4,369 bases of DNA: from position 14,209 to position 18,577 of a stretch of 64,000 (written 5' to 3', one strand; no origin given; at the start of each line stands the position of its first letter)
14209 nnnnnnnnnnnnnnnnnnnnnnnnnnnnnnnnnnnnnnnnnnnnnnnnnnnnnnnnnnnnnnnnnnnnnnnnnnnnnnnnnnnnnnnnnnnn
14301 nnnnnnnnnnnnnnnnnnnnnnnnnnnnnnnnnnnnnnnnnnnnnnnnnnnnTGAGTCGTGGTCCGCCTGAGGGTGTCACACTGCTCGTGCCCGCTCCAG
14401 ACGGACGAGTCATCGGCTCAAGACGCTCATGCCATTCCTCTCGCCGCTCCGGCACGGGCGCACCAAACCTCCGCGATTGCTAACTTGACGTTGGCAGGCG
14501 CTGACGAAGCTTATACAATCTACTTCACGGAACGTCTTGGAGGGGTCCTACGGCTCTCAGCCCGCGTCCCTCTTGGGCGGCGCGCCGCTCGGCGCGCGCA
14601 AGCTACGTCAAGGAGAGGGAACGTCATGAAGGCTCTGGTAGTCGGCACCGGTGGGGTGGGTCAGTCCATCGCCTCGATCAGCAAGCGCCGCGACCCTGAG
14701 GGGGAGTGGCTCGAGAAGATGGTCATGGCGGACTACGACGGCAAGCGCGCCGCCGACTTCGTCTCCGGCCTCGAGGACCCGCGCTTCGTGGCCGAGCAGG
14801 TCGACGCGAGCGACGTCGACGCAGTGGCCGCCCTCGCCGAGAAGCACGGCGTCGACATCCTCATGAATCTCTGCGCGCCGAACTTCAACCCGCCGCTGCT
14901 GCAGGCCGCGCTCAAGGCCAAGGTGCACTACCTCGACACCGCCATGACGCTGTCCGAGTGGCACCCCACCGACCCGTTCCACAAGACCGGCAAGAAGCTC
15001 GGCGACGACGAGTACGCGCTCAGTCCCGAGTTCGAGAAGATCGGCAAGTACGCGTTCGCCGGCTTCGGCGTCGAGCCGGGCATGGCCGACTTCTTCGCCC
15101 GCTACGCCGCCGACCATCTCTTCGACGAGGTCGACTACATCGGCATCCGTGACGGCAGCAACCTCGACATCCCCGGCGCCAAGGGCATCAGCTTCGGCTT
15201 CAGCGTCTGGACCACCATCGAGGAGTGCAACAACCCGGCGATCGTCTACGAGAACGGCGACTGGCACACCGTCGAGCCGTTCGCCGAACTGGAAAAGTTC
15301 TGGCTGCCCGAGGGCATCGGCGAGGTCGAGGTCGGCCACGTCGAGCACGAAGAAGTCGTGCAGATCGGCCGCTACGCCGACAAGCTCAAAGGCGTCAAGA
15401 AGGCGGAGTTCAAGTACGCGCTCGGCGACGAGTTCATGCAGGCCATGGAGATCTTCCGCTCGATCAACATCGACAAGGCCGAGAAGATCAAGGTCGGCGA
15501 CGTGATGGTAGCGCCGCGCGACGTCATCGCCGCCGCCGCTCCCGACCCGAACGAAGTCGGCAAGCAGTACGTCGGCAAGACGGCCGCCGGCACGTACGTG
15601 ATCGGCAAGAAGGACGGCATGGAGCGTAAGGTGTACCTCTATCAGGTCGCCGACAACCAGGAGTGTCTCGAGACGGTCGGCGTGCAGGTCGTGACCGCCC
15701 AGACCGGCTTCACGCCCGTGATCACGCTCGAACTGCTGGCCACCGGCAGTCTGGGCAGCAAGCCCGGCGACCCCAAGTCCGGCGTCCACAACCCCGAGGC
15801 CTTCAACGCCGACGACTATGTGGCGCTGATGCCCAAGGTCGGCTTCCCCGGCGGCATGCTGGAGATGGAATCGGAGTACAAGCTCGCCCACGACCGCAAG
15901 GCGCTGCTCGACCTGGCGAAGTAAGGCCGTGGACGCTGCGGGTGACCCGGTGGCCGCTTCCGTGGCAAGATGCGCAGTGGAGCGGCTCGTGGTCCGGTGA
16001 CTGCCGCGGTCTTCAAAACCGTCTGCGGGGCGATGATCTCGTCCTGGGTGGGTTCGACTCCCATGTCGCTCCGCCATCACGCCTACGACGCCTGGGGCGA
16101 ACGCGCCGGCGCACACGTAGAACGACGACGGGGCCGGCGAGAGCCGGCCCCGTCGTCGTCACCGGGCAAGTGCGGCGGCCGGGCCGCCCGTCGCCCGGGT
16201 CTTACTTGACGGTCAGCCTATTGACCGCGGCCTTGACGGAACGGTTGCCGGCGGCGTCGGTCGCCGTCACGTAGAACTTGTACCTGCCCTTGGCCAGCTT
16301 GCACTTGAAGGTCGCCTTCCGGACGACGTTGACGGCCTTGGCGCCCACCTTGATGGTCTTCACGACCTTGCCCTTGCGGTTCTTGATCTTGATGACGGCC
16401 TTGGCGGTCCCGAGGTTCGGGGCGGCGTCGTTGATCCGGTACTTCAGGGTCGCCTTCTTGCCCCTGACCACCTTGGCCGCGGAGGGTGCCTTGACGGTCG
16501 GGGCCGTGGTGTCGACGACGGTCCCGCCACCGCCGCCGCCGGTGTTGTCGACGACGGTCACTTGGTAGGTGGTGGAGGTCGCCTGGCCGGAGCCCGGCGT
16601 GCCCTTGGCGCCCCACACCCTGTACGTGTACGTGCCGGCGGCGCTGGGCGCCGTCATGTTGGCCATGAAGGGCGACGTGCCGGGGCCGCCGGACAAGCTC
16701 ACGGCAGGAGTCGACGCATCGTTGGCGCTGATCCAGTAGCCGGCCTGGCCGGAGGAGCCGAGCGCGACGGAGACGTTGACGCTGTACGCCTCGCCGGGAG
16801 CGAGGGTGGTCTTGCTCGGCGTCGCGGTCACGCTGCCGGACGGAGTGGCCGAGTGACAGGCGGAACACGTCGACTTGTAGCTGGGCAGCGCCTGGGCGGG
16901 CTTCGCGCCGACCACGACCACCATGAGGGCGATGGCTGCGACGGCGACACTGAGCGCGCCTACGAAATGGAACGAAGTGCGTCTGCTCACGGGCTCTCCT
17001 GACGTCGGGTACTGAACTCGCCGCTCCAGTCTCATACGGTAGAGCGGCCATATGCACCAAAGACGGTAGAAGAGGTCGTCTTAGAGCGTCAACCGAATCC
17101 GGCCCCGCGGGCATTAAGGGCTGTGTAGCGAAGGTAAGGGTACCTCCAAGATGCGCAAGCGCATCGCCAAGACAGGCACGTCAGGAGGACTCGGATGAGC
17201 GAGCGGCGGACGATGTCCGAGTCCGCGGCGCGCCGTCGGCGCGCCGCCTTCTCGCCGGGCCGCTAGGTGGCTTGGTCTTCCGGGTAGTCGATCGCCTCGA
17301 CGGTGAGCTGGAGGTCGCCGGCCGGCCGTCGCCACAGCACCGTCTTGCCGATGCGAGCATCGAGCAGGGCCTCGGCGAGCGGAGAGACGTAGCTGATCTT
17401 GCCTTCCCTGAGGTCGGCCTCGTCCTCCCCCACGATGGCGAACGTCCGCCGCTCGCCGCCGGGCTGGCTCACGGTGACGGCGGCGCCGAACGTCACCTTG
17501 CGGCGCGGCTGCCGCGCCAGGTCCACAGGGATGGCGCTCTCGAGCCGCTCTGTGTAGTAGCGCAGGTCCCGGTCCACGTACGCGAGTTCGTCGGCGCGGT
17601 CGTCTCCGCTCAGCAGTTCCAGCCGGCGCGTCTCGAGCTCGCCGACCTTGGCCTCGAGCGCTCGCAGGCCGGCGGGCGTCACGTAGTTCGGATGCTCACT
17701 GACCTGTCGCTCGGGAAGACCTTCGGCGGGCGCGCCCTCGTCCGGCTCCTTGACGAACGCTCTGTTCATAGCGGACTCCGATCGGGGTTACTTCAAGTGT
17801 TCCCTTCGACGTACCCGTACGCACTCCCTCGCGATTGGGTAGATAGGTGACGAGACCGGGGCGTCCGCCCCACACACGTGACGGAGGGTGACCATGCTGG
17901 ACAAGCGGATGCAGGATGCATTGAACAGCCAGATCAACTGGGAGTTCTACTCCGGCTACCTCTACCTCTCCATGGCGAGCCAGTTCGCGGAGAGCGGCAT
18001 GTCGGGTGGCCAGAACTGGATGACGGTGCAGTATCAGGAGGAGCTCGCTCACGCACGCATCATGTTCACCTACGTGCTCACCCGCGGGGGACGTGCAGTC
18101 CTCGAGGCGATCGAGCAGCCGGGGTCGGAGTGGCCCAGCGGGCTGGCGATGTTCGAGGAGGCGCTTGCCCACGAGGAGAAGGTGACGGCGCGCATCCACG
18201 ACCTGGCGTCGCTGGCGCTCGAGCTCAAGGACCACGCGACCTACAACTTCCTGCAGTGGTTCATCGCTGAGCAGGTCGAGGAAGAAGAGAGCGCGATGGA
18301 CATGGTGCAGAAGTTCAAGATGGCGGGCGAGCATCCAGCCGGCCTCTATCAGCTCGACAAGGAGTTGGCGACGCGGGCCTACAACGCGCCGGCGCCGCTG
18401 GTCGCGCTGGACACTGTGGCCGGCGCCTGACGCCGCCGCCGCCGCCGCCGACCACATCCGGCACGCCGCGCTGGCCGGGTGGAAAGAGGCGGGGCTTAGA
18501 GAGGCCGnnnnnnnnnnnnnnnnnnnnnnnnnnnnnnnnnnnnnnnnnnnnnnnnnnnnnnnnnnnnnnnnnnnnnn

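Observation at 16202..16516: Shared ~100-aa basic C-terminal domain on two unrelated secreted proteins: candidate lineage-specific surface-anchoring or sorting module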

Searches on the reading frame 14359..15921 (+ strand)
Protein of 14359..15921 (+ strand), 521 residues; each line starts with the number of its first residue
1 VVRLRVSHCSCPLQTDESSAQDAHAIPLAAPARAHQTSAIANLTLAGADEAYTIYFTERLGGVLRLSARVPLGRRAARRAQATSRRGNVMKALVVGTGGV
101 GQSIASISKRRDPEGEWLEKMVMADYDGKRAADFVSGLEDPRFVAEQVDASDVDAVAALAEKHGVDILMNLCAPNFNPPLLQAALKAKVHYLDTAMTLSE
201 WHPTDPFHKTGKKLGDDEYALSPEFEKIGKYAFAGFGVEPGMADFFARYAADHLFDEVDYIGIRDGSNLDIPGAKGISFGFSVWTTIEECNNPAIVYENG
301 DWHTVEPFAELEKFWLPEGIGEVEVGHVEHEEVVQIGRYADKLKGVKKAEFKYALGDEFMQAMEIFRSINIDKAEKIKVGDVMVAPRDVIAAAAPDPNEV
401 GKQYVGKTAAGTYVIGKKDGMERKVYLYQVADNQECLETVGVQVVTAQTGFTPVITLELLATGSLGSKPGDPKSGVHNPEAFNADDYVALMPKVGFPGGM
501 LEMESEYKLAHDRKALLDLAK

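Call 40: search_protein_families(library=pfam, proteins=[window:14359-15921:+], max_evalue=0.0001)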
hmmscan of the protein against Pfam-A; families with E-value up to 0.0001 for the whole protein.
window:14359-15921:+ (521 aa): 2 families
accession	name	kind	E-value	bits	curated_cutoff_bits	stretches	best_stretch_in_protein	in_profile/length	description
PF03435.24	Sacchrp_dh_NADP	-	2e-18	67.4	25.1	1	93-231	2-127/129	Saccharopine dehydrogenase NADP binding domain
PF16653.10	Sacchrp_dh_C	-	4.4e-16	60.2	31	1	237-490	1-256/265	Saccharopine dehydrogenase C-terminal domain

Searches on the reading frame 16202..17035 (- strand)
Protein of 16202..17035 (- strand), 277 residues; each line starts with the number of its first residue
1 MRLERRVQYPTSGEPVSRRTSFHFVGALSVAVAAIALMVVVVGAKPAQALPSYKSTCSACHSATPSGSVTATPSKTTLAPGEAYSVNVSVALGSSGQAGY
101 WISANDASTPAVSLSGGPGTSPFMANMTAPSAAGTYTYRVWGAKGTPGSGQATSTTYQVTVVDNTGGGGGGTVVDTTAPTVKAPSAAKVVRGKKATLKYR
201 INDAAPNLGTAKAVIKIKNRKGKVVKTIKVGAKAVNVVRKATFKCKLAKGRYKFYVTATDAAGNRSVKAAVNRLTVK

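Call 4: search_protein_families(library=pfam, proteins=[window:16202-17035:-], max_evalue=1)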
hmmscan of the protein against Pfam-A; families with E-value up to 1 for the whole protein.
window:16202-17035:- (277 aa): 9 families
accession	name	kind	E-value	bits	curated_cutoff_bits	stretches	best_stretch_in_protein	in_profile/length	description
PF13860.13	FlgD_ig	-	0.00039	20.8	27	1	195-261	12-78/79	FlgD Ig-like domain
PF19077.6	Big_13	-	0.00071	20.5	27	1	232-270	57-95/102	Bacterial Ig-like domain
PF14524.12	Wzt_C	-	0.0022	18.4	30.4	1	186-264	25-111/143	Wzt C-terminal domain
PF17936.7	Big_6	-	0.0091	16.7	27.6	1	209-271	21-79/83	Bacterial Ig domain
PF22544.2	HYDIN_VesB_CFA65-like_Ig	-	0.013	16.1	25.5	1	63-93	43-73/100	HYDIN/CFA65/VesB-like, Ig-like domain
PF22352.2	K319L-like_PKD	-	0.014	15.8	27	0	246-266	56-76/84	K319L-like, PKD domain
PF16389.11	DUF4998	-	0.065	13.2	29.1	1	210-271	47-105/199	Domain of unknown function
PF15418.12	DUF4625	-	0.085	13.6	27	1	247-268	103-124/131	Domain of unknown function (DUF4625)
PF07495.19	Y_Y_Y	-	0.14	12.5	26.6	1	247-276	35-64/65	Y_Y_Y domain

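Call 5: search_protein_families(library=ncbifam, proteins=[window:16202-17035:-], max_evalue=1)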
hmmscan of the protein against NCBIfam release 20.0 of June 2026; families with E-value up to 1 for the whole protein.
window:16202-17035:- (277 aa): 4 families
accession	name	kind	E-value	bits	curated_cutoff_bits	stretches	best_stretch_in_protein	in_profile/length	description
NF041895.1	choice_anch_V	domain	1.8e-08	34.6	42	2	53-109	23-80/150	choice-of-anchor V domain-containing protein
NF005176.1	PRK06655.1-1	equivalog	0.0015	18.5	230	1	210-269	96-160/197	flagellar hook assembly protein FlgD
NF047446.1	barrel_OmpL47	domain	0.016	15.7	40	1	248-271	41-64/68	OmpL47-type beta-barrel domain-containing protein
TIGR03786.1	strep_pil_rpt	domain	0.076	13.3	31.85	1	133-168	9-46/70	streptococcal pilin isopeptide linkage domain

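Call 41: find_encoding_contigs(protein=window:16205-17035:-, flank=1000, max_places=3)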
Protein window:16205-17035:- (277 aa): no gene with exactly this product is on record in the collection.

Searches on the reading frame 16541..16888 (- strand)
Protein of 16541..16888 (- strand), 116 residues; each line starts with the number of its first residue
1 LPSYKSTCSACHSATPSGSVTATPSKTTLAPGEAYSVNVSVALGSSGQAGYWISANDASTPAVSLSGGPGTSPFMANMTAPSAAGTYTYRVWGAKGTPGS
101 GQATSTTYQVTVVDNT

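Call 47: search_solved_structures(query=window:16541-16888:-, max_evalue=10, show_alignments=2)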
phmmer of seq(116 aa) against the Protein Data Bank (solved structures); distinct sequences matched with E-value up to 10: 2.
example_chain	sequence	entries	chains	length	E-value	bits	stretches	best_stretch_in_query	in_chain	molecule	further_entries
2fwt_A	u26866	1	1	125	0.33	14.6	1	4-61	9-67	DHC, diheme cytochrome c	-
2fw5_A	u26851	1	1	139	0.34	14.6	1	4-61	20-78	DHC, diheme cytochrome c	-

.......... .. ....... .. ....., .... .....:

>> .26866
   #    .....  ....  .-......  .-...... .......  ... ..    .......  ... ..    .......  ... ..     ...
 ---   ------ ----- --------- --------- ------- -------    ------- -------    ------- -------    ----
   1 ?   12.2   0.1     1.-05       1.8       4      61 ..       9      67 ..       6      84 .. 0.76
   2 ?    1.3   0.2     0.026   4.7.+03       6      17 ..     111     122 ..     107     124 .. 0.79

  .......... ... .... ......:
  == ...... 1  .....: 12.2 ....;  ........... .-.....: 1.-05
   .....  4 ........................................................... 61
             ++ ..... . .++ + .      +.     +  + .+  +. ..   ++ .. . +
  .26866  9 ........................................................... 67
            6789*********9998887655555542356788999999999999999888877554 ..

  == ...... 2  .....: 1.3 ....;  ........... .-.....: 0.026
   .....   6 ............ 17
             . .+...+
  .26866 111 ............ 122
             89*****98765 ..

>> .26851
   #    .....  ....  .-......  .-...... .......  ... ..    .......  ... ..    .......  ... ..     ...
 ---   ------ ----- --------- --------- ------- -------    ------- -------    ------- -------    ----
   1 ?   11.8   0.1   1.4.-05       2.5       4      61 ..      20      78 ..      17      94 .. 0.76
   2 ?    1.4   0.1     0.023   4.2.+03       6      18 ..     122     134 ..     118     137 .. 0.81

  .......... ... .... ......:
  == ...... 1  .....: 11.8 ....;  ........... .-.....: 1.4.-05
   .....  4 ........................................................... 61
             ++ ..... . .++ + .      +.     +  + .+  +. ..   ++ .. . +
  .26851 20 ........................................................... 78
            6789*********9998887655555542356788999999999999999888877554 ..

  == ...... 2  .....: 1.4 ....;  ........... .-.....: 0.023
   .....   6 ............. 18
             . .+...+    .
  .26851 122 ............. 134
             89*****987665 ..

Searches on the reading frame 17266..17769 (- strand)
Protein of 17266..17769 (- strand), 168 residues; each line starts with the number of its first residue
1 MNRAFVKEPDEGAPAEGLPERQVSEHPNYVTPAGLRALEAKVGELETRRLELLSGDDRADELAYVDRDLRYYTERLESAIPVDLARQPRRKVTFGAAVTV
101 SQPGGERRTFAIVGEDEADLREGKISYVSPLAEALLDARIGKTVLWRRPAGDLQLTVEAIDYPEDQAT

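Call 40: search_protein_families(library=pfam, proteins=[window:17266-17769:-], max_evalue=0.0001)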
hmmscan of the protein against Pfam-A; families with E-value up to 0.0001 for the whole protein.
window:17266-17769:- (168 aa): 1 family
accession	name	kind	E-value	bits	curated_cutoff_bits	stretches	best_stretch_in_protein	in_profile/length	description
PF01272.25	GreA_GreB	-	3.1e-22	78.8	26.9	1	88-162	2-77/77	Transcription elongation factor, GreA/GreB, C-term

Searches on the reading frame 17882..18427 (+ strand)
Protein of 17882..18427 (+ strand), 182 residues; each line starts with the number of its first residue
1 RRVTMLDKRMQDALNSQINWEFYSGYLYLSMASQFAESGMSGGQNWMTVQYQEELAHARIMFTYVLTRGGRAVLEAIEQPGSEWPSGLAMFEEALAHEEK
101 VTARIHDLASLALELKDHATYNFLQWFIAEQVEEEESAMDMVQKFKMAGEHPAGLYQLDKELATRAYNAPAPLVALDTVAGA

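Call 40: search_protein_families(library=pfam, proteins=[window:17882-18427:+], max_evalue=0.0001)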
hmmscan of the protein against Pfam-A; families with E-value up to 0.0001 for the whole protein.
window:17882-18427:+ (182 aa): 1 family
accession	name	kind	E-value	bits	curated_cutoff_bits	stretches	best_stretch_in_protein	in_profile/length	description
PF00210.30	Ferritin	-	4.7e-40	137.2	24.5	1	12-147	2-141/142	Ferritin-like domain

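Call 43: find_encoding_contigs(protein=window:17882-18427:+, flank=1000, max_places=3)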
Protein window:17882-18427:+ (182 aa): no gene with exactly this product is on record in the collection.

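Call 45: find_encoding_contigs(protein=window:17888-18427:+, flank=500, max_places=3)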
Protein seq(180 aa) (180 aa): no gene with exactly this product is on record in the collection.
